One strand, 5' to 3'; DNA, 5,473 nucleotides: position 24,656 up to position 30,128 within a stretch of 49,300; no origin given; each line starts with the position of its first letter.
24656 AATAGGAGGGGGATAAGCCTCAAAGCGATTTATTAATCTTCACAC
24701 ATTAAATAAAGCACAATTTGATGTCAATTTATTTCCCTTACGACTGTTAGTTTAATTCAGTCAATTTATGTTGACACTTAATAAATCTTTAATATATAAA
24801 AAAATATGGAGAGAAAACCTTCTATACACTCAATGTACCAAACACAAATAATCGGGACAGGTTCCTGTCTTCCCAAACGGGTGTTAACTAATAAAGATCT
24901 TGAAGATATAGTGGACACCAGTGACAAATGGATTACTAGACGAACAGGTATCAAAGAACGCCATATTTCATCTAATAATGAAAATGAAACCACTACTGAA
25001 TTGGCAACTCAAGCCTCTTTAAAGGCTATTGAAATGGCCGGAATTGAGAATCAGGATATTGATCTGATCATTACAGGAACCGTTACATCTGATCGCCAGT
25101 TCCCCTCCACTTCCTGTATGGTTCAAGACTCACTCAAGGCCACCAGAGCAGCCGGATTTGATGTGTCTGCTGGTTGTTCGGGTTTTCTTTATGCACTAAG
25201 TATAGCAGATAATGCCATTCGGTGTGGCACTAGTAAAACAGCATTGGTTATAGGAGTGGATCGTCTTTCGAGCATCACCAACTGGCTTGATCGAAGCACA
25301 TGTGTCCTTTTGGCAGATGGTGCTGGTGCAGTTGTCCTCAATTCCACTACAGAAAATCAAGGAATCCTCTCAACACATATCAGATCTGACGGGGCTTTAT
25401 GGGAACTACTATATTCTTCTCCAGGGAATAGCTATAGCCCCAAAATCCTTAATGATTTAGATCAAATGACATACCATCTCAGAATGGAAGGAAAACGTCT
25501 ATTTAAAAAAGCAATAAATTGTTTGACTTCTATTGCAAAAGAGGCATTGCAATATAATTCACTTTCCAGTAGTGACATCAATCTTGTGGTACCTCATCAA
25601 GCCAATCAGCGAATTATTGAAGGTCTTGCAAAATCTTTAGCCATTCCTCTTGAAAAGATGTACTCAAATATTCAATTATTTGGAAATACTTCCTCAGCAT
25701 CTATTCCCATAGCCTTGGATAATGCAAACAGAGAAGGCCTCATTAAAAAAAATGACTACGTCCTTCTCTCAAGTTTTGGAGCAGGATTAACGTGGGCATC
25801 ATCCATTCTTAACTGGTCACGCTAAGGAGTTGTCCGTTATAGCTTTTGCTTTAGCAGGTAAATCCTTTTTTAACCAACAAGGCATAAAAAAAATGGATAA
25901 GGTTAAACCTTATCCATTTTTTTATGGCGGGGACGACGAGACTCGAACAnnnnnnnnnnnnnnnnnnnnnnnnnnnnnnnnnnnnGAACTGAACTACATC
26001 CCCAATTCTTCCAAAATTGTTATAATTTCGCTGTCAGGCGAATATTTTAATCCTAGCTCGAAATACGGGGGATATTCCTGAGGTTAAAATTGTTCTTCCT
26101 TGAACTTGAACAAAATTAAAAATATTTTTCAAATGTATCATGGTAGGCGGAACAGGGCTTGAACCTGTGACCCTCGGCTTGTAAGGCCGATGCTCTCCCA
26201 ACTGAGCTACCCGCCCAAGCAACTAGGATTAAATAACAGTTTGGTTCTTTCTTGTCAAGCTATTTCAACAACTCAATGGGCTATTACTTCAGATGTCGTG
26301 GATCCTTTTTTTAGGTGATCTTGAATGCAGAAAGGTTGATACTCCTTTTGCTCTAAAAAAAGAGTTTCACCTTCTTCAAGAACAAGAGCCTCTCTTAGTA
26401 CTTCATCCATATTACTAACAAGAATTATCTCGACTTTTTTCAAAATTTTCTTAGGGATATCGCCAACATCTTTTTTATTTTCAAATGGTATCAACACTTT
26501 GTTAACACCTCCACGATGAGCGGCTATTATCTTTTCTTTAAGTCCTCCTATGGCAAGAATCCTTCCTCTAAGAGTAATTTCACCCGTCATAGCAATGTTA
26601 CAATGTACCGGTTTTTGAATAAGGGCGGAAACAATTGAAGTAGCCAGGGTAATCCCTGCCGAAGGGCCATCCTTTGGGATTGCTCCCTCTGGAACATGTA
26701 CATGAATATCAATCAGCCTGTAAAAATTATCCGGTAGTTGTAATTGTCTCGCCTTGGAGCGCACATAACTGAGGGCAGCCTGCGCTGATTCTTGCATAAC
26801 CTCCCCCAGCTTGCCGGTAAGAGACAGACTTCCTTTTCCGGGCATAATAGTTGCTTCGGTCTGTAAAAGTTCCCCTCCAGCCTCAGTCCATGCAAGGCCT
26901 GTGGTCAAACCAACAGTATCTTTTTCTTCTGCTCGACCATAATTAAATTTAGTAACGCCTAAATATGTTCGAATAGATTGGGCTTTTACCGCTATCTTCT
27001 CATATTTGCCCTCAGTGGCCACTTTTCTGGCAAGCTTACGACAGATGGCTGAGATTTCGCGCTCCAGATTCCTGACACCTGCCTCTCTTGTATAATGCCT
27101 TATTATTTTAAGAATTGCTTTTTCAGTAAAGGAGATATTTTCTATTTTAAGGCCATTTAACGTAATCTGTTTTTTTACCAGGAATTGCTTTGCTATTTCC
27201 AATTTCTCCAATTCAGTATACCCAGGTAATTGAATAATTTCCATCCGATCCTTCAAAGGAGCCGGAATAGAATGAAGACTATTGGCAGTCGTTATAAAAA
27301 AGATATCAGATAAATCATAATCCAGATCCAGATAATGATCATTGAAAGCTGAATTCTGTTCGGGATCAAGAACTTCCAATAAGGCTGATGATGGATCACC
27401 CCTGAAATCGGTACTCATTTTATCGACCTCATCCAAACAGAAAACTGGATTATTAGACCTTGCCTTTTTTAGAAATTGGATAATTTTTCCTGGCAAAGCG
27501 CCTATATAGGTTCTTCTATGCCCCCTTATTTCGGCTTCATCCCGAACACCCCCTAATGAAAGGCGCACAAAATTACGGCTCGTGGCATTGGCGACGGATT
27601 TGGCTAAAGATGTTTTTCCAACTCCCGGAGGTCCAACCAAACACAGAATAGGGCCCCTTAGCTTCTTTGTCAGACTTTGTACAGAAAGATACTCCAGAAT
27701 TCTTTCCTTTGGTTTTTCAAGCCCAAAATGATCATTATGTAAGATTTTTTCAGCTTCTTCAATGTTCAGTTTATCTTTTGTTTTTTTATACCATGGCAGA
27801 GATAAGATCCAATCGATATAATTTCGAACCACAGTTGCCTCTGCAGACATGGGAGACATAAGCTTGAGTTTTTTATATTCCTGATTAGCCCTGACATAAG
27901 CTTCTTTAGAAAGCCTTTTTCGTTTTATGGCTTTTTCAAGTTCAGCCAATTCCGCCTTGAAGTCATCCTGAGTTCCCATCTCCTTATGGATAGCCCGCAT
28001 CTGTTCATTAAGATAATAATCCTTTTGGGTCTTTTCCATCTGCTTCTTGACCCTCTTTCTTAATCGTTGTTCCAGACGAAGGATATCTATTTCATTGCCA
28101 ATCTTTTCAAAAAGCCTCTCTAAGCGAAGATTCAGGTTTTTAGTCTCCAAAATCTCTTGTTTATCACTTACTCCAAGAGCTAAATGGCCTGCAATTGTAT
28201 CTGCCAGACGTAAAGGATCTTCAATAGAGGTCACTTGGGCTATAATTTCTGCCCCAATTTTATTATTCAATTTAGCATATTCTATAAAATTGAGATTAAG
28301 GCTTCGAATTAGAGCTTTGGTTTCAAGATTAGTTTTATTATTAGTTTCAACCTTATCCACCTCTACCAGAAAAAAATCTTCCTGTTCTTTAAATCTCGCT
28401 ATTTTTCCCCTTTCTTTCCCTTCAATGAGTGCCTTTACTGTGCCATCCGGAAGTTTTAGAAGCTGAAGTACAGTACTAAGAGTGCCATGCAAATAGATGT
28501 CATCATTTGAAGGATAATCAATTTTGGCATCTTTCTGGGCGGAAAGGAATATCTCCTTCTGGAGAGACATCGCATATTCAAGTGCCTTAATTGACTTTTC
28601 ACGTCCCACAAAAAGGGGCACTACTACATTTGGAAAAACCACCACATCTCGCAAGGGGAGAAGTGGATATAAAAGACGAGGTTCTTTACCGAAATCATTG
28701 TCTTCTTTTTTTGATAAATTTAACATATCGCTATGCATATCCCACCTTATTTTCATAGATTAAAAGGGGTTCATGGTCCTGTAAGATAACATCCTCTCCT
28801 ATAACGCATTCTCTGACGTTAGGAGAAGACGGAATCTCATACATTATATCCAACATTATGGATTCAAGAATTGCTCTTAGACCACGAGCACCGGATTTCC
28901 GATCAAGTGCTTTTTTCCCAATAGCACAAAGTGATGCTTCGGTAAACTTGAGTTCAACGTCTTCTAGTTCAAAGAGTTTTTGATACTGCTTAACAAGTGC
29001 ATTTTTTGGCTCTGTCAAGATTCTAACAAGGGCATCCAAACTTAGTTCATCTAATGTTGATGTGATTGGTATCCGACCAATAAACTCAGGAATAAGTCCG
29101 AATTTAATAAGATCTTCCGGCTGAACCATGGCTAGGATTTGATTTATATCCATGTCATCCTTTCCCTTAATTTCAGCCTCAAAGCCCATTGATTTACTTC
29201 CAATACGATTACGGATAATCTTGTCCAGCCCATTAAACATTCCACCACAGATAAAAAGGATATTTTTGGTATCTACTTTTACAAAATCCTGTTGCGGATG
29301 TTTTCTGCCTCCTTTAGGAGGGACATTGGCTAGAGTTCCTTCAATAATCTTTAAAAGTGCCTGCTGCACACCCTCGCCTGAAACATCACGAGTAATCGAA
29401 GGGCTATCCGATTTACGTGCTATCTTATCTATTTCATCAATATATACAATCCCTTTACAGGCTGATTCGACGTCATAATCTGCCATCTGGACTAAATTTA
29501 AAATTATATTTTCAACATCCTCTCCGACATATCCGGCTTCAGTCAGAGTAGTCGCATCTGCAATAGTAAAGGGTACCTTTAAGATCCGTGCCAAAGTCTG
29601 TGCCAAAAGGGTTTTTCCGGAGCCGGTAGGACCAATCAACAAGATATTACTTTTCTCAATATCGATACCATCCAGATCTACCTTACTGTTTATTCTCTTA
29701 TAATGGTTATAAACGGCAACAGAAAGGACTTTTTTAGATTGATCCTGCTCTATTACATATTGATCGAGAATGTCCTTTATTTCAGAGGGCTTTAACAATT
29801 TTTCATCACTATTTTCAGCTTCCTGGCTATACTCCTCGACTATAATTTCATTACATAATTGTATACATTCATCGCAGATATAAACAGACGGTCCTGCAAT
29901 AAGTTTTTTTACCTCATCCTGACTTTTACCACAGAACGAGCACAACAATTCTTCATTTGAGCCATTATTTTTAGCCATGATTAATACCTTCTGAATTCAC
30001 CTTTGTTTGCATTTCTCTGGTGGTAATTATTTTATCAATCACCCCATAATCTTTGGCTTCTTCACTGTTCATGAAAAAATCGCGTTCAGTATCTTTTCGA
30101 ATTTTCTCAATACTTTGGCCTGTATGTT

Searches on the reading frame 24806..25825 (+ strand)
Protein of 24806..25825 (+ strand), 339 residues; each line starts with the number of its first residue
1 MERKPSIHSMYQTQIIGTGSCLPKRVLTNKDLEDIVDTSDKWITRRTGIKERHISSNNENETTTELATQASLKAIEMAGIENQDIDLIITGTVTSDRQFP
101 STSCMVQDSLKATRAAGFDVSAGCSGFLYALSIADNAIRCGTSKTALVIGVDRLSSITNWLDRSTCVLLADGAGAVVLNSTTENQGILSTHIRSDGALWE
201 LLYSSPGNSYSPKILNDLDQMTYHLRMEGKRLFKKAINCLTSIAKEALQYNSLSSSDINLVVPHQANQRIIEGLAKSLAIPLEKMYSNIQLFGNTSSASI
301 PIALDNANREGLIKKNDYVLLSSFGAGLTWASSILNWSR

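Call 45: search_protein_families(library=pfam, max_evalue=0.00001, proteins=[window:24806-25825:+])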
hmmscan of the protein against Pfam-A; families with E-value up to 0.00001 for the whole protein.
window:24806-25825:+ (339 aa): 3 families
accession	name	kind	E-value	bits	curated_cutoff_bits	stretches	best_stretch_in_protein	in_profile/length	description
PF08541.16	ACP_syn_III_C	-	2.9e-33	114.3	26.6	1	248-337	1-90/90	3-Oxoacyl-[acyl-carrier-protein (ACP)] synthase III C terminal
PF08545.16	ACP_syn_III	-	4.1e-29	100.7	24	1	118-196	1-80/80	3-Oxoacyl-[acyl-carrier-protein (ACP)] synthase III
PF00108.29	Thiolase_N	-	2.4e-07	30.8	26.4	1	55-158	15-119/260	Thiolase, N-terminal domain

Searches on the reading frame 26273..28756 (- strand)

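Call 45: search_protein_families(library=pfam, max_evalue=0.00001, proteins=[window:26273-28756:-])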
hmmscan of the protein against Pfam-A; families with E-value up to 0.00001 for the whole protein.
window:26273-28756:- (827 aa): 7 families
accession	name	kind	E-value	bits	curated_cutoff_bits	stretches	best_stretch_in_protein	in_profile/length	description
PF05362.19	Lon_C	-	7e-89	297.3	21.1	1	590-792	2-204/205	Lon protease (S16) C-terminal proteolytic domain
PF02190.22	LON_substr_bdg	-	8.3e-46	156.9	28.7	1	30-217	2-196/200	ATP-dependent protease La (LON) substrate-binding domain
PF00004.35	AAA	-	3.3e-26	92.7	21.2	1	371-509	1-127/131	ATPase family associated with various cellular activities (AAA)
PF22667.2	Lon_lid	-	5.5e-23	80.8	27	1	534-585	3-54/57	Lon protease AAA+ ATPase lid domain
PF07728.20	AAA_5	-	3.5e-08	34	22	1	371-505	2-139/139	AAA domain (dynein-related subfamily)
PF13541.12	ChlI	-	3e-07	30.8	27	1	634-760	2-121/121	Subunit ChlI of Mg-chelatase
PF08298.17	AAA_PrkA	-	1.2e-06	28.3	25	0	340-390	57-107/358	PrkA AAA domain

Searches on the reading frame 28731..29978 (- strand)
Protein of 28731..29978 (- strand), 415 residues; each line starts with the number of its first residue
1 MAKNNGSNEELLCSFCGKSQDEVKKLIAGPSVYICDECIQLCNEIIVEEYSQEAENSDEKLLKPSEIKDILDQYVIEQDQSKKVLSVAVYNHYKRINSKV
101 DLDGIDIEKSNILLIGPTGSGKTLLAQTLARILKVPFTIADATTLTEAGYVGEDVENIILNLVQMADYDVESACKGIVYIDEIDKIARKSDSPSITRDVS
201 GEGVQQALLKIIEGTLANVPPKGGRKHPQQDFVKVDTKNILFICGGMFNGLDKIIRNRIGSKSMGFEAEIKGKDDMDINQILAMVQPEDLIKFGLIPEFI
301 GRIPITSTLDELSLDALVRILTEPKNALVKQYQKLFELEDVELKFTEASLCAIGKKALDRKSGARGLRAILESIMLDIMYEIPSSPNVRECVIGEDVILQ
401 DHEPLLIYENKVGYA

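Call 45: search_protein_families(library=pfam, max_evalue=0.00001, proteins=[window:28731-29978:-])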
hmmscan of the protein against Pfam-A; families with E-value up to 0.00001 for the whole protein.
window:28731-29978:- (415 aa): 4 families
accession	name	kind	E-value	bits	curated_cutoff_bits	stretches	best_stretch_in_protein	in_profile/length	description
PF07724.20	AAA_2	-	1.7e-33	116.4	27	1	108-305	2-165/166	AAA domain (Cdc48 subfamily)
PF06689.19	zf-C4_ClpX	-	1.2e-19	70.4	27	1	13-48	3-39/39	ClpX C4-type zinc finger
PF00004.35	AAA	-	1.2e-15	58.5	21.2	1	112-243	1-105/131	ATPase family associated with various cellular activities (AAA)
PF10431.15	ClpB_D2-small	-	3.5e-10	40.2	21.9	1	312-388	1-73/81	C-terminal, D2-small domain, of ClpB protein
